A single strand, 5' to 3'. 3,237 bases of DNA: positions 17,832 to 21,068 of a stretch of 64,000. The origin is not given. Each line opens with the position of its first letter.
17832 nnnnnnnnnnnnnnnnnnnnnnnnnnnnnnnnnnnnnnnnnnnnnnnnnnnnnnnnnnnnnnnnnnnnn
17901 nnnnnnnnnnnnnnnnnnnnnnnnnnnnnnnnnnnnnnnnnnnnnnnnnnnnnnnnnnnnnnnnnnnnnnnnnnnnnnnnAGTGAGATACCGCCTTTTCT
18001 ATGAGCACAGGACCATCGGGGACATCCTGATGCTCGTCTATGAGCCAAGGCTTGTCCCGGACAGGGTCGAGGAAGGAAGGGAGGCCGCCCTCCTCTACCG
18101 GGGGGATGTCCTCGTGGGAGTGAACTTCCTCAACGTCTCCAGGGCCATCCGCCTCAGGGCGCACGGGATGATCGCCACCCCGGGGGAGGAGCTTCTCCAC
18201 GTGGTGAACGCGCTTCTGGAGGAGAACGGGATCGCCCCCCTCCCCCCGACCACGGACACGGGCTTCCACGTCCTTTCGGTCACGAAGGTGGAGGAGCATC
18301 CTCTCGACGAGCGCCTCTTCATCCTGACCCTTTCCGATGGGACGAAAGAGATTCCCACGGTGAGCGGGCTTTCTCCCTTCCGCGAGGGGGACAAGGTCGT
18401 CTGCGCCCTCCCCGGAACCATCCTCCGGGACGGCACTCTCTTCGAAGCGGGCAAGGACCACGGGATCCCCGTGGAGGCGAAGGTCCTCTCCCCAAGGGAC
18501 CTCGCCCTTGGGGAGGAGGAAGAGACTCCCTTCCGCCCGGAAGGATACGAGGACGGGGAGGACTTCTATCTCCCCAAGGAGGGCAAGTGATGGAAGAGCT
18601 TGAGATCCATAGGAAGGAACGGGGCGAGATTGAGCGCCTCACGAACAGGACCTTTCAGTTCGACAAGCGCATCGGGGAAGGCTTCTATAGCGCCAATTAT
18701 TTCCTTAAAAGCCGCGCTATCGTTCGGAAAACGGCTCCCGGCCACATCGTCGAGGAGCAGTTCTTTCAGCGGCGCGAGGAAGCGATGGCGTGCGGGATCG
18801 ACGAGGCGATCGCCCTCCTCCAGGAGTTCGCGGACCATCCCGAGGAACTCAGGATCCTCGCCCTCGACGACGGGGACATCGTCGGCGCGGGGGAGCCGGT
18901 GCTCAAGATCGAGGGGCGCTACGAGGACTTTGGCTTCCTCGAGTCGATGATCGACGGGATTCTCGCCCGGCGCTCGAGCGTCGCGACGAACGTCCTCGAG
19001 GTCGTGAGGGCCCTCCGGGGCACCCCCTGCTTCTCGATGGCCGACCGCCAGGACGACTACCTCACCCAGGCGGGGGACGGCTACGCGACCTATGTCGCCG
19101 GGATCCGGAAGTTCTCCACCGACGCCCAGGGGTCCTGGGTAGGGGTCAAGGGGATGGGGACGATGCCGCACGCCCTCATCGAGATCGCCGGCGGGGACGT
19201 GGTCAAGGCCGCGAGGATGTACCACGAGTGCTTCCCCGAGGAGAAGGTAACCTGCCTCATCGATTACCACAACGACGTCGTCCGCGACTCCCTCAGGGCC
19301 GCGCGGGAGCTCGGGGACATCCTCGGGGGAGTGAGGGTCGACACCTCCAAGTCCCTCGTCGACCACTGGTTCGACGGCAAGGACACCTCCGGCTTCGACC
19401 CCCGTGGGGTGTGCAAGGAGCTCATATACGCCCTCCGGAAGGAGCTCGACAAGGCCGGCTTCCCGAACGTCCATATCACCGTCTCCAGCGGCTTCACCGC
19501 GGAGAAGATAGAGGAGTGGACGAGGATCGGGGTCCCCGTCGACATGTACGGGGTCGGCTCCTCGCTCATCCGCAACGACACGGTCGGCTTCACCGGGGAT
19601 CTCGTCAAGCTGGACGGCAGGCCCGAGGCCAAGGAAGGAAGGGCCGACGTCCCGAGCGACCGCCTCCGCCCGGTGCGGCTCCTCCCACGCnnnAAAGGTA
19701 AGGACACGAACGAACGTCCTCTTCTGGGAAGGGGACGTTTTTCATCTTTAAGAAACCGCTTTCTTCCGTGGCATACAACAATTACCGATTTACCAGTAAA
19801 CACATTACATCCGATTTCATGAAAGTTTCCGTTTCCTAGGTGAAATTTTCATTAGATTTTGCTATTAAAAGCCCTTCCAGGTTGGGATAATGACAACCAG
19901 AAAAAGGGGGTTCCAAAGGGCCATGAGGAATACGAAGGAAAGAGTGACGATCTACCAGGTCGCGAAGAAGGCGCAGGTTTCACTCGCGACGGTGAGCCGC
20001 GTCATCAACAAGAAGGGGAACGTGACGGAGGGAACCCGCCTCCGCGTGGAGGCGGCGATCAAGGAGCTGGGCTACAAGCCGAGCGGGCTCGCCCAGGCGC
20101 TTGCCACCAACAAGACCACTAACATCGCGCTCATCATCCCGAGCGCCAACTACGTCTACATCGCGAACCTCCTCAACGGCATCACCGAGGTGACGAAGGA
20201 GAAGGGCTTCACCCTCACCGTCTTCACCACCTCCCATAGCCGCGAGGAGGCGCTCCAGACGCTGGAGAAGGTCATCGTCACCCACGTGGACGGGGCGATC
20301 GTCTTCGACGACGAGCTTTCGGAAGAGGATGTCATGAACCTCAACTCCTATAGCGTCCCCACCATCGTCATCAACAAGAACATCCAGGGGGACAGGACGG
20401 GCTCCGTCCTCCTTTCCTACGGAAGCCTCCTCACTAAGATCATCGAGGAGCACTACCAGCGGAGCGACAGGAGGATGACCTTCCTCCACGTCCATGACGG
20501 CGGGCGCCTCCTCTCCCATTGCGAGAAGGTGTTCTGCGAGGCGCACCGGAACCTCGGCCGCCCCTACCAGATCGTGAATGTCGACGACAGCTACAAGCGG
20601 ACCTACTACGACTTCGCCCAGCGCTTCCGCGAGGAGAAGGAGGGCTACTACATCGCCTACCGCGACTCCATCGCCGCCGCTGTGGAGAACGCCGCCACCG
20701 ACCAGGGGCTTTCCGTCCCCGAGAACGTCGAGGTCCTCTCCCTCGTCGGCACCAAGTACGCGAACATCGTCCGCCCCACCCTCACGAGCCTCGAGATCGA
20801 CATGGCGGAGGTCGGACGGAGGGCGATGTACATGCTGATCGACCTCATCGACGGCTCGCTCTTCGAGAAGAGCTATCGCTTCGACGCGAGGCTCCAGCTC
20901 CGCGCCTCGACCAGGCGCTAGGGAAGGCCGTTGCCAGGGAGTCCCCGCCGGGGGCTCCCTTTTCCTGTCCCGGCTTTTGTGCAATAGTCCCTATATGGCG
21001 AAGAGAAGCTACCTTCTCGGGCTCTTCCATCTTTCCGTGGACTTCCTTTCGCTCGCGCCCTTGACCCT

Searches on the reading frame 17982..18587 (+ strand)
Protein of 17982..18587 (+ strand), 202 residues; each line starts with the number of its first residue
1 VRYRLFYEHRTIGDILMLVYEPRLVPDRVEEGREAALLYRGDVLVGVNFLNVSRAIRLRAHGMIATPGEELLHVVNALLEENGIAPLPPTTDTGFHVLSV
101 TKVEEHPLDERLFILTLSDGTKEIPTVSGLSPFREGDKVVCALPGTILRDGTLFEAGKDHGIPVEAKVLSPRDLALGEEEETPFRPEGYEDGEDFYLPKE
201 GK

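Call 71: search_protein_families(library=pfam, proteins=[window:17982-18587:+], max_evalue=0.001)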
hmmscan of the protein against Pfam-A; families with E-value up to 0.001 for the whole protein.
window:17982-18587:+ (202 aa): 1 family
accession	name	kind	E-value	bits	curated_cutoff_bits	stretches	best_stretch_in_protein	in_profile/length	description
PF01588.26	tRNA_bind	-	0.00067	20.1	27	1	97-147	3-53/96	Putative tRNA binding domain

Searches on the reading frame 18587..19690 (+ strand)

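Call 71: search_protein_families(library=pfam, proteins=[window:18587-19690:+], max_evalue=0.001)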
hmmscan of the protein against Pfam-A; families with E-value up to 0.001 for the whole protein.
window:18587-19690:+ (368 aa): 1 family
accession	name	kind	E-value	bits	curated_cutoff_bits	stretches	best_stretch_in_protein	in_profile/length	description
PF02749.22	QRPTase_N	-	4.4e-11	43.3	27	1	54-130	13-82/82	Quinolinate phosphoribosyl transferase, N-terminal domain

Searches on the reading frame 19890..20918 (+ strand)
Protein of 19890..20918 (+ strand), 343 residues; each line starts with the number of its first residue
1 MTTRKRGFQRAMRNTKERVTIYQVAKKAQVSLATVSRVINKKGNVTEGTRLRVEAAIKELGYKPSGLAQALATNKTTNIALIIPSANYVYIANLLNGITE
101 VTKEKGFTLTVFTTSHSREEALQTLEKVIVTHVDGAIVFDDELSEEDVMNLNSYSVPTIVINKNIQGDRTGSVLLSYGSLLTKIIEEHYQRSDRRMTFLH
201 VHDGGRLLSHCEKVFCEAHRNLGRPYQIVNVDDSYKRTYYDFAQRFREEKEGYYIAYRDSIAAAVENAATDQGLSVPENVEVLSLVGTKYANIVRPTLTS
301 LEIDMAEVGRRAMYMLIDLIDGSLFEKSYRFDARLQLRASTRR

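Call 71: search_protein_families(library=pfam, proteins=[window:19890-20918:+], max_evalue=0.001)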
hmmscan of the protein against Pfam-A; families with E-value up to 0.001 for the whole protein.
window:19890-20918:+ (343 aa): 3 families
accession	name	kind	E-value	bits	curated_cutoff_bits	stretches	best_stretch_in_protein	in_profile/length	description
PF13377.12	Peripla_BP_3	-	3.2e-20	73.3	26.5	1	254-341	79-167/167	Periplasmic binding protein-like domain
PF00356.27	LacI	-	1.3e-18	66.9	27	1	20-65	1-46/46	Bacterial regulatory proteins, lacI family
PF00532.27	Peripla_BP_1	-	1.3e-07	31.8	22.2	1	77-320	2-261/281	Periplasmic binding proteins and sugar binding domain of LacI family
